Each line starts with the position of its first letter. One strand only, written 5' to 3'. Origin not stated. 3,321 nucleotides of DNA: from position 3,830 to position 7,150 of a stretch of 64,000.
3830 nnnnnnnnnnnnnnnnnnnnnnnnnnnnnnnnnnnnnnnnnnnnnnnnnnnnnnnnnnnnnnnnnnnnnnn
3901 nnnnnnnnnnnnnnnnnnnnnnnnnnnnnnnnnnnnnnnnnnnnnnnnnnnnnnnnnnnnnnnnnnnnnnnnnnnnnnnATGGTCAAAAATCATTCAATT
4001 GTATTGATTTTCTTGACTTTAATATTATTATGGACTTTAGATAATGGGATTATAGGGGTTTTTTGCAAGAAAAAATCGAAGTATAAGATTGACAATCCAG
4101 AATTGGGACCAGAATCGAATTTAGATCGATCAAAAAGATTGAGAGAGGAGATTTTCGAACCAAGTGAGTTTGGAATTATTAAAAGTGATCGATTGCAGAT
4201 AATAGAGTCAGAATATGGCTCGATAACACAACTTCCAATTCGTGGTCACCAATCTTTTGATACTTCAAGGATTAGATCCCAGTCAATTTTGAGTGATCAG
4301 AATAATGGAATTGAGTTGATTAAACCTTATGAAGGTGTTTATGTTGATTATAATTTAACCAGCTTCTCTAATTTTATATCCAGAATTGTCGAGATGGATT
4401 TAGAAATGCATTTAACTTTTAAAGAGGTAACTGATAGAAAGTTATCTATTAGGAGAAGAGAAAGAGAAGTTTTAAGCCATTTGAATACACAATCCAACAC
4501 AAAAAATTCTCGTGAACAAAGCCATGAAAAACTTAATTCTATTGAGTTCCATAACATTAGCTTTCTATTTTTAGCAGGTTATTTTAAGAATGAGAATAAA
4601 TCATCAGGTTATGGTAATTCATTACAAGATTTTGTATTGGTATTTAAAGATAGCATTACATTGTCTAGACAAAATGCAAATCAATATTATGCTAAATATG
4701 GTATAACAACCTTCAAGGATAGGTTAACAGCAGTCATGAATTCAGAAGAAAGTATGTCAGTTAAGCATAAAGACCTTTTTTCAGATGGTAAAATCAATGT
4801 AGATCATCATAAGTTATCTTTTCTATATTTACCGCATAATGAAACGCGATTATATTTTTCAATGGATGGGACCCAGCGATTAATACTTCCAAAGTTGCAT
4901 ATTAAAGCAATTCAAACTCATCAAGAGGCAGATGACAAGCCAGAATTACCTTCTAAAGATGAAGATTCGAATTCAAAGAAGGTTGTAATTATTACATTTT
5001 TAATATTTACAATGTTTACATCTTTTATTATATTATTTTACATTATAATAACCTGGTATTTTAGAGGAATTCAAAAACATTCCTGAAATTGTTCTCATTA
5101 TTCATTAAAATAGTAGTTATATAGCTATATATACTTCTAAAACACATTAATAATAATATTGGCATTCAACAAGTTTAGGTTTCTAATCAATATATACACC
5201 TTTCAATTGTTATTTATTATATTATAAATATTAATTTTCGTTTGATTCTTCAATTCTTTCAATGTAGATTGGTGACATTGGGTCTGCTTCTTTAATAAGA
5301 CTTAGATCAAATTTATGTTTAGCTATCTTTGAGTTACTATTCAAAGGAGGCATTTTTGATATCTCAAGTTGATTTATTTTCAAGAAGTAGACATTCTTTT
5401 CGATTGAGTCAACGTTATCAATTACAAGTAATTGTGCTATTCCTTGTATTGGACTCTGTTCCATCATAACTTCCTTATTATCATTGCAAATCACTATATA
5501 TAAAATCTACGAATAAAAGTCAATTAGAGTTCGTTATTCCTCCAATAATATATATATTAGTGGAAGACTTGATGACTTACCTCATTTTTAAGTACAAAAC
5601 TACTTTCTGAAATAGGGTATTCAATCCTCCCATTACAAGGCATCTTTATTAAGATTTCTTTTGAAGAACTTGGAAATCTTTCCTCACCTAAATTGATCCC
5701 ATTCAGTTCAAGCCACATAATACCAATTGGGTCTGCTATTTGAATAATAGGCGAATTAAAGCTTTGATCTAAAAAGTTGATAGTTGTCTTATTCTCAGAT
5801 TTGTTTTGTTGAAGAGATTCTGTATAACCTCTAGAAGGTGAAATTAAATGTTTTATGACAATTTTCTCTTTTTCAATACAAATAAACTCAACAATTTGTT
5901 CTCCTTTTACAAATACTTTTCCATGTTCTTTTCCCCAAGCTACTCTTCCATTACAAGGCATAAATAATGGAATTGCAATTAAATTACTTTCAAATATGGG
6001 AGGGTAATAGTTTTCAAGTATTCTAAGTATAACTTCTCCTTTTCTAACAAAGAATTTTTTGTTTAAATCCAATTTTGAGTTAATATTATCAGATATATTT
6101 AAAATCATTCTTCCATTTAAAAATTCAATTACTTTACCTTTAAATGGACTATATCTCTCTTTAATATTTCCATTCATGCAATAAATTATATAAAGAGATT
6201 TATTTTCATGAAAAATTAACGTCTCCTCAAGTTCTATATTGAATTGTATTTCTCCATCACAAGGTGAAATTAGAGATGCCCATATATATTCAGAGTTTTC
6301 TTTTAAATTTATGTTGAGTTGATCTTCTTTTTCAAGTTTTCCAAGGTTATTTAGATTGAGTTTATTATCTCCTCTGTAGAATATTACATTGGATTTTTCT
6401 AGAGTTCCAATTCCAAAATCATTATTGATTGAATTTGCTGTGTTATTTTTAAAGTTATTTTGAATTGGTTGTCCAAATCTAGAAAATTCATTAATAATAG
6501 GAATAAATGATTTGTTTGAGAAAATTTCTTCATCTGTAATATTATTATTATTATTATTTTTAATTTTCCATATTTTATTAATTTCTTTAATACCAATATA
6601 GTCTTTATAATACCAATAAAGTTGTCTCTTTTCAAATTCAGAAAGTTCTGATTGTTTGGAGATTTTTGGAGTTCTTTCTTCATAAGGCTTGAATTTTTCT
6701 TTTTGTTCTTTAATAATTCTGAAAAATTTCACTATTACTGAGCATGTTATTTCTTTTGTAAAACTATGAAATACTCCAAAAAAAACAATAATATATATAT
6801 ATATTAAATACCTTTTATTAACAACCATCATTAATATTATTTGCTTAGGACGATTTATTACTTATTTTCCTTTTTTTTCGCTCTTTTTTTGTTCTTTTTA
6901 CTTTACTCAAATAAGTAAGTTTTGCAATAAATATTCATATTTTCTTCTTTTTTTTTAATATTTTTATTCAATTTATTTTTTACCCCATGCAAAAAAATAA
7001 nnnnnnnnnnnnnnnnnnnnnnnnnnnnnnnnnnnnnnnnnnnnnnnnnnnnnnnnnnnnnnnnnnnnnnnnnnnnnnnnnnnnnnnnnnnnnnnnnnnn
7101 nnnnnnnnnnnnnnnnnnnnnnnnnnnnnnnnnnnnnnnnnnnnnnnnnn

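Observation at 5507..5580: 74-nt intron joining ORFs 5557..6831 and 5231..5494 (minus strand)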

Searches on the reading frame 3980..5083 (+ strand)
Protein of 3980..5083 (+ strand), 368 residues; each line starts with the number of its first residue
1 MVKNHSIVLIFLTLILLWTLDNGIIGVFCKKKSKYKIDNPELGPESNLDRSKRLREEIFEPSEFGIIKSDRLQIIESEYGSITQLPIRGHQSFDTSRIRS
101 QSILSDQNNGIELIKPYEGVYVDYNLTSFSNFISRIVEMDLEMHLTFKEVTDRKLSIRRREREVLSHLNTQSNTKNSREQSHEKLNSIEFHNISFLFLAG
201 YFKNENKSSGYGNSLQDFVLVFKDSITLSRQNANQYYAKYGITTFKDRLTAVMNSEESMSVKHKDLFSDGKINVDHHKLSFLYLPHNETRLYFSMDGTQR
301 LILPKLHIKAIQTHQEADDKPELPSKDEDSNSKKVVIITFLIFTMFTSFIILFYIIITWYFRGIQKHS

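Call 58: list_cluster_members(proteins=[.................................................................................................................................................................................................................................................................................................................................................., window:3980-5083:+])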
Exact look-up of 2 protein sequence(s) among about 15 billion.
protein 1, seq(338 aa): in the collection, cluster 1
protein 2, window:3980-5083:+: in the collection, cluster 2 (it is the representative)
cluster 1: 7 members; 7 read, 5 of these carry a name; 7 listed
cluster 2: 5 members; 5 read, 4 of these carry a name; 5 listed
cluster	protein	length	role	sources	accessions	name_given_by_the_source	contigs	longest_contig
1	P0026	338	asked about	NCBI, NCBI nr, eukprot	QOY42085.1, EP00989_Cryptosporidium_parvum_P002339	Uncharacterized protein CPATCC_0019080 [Cryptosporidium parvum] | QOY42085.1 hypothetical protein CPATCC_001688 [Cryptosporidium parvum]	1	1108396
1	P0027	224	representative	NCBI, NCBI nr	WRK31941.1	Uncharacterized protein cpbgf_4003510 [Cryptosporidium parvum]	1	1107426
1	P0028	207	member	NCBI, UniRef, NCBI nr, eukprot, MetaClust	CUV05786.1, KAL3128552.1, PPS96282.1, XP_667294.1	unnamed protein product [Cryptosporidium hominis] | Uncharacterized protein n=1 Tax=Cryptosporidium hominis TaxID=237895 ... | hypothetical protein [Cryptosporidium hominis TU502]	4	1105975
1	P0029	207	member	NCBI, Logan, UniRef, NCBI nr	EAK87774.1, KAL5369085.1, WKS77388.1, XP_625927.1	hypothetical protein [Cryptosporidium parvum Iowa II] | Uncharacterized protein n=2 Tax=Cryptosporidium parvum TaxID=5807 RepID=Q5CQS5_CRYPI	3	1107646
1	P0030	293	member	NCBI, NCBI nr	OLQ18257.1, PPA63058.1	hypothetical protein ChUKH1_11040 [Cryptosporidium hominis] | hypothetical protein ChTU502y2012_408g0200 [Cryptosporidium hominis]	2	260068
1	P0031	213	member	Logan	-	-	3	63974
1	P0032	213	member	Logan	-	-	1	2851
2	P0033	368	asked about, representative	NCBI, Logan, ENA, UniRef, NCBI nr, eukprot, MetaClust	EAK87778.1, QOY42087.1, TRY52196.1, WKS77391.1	hypothetical protein [Cryptosporidium parvum Iowa II] | Uncharacterized protein n=2 Tax=Cryptosporidium parvum TaxID=5807 RepID=Q5CQS8_CRYPI | QOY42087.1 hypothetical protein CPATCC_001690 [Cryptosporidium parvum]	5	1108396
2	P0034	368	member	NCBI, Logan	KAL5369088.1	hypothetical protein CPHLJ_4g3480 [Cryptosporidium parvum]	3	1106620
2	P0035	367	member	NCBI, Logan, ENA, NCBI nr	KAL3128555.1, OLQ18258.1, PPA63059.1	hypothetical protein ChUKH1_11045 [Cryptosporidium hominis] | hypothetical protein ChTU502y2012_408g0205 [Cryptosporidium hominis]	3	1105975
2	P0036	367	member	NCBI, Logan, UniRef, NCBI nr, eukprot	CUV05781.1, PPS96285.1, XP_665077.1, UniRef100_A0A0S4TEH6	unnamed protein product [Cryptosporidium hominis] | Uncharacterized protein n=1 Tax=Cryptosporidium hominis TaxID=237895 ... | hypothetical protein [Cryptosporidium hominis TU502]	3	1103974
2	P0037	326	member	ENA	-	-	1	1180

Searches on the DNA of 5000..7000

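Call 41: search_rna_families(source=window, start=5000, end=7000, threshold=evalue, max_evalue=1)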
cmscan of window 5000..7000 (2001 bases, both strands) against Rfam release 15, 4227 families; matches with E-value up to 1: 1.
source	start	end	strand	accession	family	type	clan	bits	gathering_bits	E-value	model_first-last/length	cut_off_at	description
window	5030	5085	-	RF01711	Lnt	Cis-reg;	-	25.3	55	0.64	1-63/63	no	Lnt RNA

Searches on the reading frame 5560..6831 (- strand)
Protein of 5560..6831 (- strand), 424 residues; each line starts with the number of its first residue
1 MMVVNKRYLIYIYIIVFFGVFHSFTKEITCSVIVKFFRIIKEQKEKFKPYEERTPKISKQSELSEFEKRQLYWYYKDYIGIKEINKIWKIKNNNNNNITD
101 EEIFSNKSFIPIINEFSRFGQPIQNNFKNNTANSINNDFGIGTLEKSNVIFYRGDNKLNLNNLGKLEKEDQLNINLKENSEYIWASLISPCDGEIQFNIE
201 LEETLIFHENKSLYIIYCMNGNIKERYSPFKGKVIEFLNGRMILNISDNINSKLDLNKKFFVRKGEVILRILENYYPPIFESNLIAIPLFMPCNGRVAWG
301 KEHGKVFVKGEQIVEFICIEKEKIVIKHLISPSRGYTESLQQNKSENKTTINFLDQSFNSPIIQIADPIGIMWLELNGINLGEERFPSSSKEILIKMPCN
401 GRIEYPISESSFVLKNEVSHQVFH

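Call 8: list_cluster_members(proteins=[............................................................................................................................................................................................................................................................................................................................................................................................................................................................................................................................, window:5560-6831:-, P0001])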
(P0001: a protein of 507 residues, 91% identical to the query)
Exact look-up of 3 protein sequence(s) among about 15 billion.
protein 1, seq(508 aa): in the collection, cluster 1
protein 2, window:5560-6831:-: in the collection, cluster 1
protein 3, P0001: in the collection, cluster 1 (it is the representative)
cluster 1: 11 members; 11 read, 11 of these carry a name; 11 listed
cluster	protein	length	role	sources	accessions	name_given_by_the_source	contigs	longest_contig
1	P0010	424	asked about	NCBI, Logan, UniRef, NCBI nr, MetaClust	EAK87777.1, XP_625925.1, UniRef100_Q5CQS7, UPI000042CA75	hypothetical protein [Cryptosporidium parvum Iowa II] | Uncharacterized protein n=1 Tax=Cryptosporidium parvum (strain Iowa II) TaxID=353152 ... | status=active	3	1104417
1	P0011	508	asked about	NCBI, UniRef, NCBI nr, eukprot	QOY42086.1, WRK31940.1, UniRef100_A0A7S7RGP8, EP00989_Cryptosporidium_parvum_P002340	Uncharacterized protein cpbgf_4003490 [Cryptosporidium parvum] | Uncharacterized protein n=1 Tax=Cryptosporidium parvum TaxID=5807 RepID=A0A7S7RGP8_CRYPV | Uncharacterized protein CPATCC_0019090 [Cryptosporidium parvum]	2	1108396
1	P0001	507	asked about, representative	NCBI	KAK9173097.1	Uncharacterized protein cmbei_4003490 [Cryptosporidium meleagridis]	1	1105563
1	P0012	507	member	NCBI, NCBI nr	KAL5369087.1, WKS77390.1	putative signal peptide-containing protein [Cryptosporidium parvum] | putative signal peptide-containing protein [Cryptosporidium sp. 43IA8]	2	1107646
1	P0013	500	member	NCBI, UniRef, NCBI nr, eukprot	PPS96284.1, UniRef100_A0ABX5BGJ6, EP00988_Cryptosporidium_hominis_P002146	Uncharacterized protein GY17_00001825 [Cryptosporidium hominis] | Uncharacterized protein n=2 Tax=Cryptosporidium hominis TaxID=237895 ... | PPS96284.1 Uncharacterized protein GY17_00001825 [Cryptosporidium hominis]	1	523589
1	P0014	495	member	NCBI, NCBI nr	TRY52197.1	Uncharacterized protein CTYZ_00002115 [Cryptosporidium tyzzeri]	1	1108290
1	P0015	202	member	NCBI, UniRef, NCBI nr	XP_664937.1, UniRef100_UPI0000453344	hypothetical protein [Cryptosporidium hominis TU502] | hypothetical protein n=1 Tax=Cryptosporidium hominis (strain TU502) TaxID=353151 ...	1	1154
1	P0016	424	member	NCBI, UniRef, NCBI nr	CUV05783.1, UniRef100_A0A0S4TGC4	unnamed protein product [Cryptosporidium hominis] | Uncharacterized protein n=1 Tax=Cryptosporidium hominis TaxID=237895 ...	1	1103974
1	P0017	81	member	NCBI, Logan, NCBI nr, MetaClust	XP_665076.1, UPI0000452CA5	hypothetical protein [Cryptosporidium hominis TU502] | status=active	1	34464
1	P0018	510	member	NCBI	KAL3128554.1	putative signal peptide-containing protein [Cryptosporidium hominis]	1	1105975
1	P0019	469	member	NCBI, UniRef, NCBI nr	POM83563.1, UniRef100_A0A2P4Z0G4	hypothetical protein CmeUKMEL1_08020 [Cryptosporidium meleagridis] | Uncharacterized protein n=1 Tax=Cryptosporidium meleagridis TaxID=93969 ...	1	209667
